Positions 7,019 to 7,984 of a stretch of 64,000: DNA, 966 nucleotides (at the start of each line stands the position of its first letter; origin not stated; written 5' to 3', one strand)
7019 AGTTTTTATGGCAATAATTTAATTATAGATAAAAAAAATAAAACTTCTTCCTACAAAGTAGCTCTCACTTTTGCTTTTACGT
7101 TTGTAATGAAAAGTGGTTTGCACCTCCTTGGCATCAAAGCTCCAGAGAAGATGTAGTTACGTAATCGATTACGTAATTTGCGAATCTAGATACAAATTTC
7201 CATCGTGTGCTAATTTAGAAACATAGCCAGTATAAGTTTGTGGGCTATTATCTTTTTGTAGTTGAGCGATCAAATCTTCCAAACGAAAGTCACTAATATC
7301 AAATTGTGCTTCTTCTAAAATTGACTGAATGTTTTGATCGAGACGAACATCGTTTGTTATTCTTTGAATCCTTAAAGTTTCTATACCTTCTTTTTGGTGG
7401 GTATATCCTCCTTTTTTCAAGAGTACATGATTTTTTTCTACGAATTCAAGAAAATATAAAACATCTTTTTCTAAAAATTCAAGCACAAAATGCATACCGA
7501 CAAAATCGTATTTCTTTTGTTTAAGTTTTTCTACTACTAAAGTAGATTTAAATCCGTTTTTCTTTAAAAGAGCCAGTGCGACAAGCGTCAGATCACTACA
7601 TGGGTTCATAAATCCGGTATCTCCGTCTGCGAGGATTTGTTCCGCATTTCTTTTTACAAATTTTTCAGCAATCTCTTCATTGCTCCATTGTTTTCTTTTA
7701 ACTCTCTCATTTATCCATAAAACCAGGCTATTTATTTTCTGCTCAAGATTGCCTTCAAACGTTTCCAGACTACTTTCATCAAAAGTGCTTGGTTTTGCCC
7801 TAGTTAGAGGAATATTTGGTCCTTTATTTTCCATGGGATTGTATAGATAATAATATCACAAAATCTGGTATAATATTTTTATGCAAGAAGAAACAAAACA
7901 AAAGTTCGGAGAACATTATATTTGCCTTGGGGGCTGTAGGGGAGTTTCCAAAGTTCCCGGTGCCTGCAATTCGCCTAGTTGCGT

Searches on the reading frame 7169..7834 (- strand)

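Call 28: search_protein_families(library=pfam, proteins=[window:7169-7834:-], max_evalue=1)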
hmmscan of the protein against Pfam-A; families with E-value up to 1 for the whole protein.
window:7169-7834:- (221 aa): 1 family
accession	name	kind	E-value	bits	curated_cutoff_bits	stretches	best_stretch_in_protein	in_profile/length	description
PF24625.1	DUF7626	-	0.01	16.1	27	0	45-63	12-30/55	Domain of unknown function (DUF7626)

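Call 40: search_protein_families(library=padloc, proteins=[window:7169-7834:-], max_evalue=0.01)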
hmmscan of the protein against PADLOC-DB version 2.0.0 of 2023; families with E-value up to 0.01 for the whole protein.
window:7169-7834:- (221 aa): 0 families

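Call 41: search_protein_families(library=phrogs, proteins=[window:7169-7834:-], max_evalue=0.01)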
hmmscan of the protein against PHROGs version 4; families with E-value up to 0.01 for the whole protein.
window:7169-7834:- (221 aa): 0 families
